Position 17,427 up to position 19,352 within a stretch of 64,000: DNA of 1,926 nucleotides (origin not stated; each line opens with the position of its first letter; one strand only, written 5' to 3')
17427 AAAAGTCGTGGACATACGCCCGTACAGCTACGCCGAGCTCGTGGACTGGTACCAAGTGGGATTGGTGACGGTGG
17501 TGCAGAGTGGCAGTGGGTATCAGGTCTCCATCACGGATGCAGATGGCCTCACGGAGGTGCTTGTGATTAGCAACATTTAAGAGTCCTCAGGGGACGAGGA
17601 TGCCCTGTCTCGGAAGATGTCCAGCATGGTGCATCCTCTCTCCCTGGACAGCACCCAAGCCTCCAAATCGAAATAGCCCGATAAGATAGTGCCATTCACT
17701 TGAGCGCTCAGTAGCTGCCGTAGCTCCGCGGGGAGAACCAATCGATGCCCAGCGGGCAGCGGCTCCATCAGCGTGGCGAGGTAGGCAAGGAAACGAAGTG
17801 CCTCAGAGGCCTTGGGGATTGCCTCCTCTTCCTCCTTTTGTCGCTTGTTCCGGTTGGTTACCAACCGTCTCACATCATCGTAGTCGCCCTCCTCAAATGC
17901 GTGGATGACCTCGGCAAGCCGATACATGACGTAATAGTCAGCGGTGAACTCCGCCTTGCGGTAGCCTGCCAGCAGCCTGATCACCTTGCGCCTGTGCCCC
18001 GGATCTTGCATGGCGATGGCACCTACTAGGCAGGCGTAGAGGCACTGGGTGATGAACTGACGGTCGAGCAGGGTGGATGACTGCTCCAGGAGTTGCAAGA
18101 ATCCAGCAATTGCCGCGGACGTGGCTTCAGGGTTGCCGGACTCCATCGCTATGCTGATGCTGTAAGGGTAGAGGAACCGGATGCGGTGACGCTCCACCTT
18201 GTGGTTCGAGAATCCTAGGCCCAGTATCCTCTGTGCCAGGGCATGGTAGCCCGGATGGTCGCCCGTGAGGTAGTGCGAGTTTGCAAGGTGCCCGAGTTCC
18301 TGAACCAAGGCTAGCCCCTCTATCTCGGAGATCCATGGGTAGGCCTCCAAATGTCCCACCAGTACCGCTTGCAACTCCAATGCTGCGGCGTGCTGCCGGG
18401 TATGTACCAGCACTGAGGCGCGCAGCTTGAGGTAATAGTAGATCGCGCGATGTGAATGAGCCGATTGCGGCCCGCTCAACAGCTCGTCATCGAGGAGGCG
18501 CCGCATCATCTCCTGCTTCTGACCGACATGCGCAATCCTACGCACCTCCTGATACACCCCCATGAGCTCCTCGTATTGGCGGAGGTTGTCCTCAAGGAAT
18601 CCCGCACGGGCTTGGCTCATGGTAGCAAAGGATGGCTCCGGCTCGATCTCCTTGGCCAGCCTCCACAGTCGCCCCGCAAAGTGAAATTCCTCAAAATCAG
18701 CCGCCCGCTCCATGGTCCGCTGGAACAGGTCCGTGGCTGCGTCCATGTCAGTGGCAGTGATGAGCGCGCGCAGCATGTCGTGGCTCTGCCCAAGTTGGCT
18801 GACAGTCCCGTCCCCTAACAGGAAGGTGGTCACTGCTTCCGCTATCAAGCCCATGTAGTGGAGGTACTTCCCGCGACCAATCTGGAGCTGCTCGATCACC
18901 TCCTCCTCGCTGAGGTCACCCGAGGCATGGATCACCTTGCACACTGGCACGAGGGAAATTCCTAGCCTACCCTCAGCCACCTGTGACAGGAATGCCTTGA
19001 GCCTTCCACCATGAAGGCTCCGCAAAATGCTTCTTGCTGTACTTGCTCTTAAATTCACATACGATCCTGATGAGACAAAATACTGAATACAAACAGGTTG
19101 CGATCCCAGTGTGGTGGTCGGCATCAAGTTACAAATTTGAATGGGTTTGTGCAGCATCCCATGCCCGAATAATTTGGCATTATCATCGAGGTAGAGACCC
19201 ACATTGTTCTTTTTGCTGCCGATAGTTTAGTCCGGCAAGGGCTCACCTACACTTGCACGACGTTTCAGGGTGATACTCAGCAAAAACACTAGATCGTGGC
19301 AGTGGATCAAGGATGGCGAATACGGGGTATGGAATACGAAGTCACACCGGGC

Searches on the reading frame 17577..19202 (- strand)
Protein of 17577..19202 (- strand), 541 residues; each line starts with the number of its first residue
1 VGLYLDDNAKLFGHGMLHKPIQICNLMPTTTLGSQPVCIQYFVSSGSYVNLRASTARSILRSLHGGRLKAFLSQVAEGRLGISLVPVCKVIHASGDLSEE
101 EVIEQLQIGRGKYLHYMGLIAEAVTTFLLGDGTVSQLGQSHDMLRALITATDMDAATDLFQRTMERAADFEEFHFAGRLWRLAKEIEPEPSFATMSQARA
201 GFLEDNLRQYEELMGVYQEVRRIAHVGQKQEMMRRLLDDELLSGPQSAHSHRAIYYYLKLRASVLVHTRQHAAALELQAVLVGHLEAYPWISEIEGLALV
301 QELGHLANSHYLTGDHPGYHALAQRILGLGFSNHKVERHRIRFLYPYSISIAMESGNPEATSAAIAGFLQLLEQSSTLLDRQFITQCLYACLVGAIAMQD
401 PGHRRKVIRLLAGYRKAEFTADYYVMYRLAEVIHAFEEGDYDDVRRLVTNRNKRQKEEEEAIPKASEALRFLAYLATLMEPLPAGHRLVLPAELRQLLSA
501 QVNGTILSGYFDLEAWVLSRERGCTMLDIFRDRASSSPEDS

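Call 3: search_protein_families(library=pfam, proteins=[window:17577-19202:-], max_evalue=0.01)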
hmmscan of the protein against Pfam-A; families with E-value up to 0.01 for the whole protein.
window:17577-19202:- (541 aa): 0 families

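Call 4: search_protein_families(library=padloc, proteins=[window:17577-19202:-], max_evalue=0.01)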
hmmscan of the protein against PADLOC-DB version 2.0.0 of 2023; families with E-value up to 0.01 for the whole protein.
window:17577-19202:- (541 aa): 0 families

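Call 6: search_protein_families(library=ncbifam, proteins=[window:17577-19202:-], max_evalue=0.01)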
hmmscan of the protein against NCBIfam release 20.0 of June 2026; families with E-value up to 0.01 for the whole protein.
window:17577-19202:- (541 aa): 0 families

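Call 77: search_protein_families(library=phrogs, proteins=[window:17577-19202:-], max_evalue=0.01)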
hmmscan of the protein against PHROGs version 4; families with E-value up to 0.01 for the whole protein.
window:17577-19202:- (541 aa): 0 families

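Call 102: search_solved_structures(query=window:17577-19199:-, max_evalue=1)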
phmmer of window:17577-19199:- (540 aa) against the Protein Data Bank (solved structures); distinct sequences matched with E-value up to 1: 0.
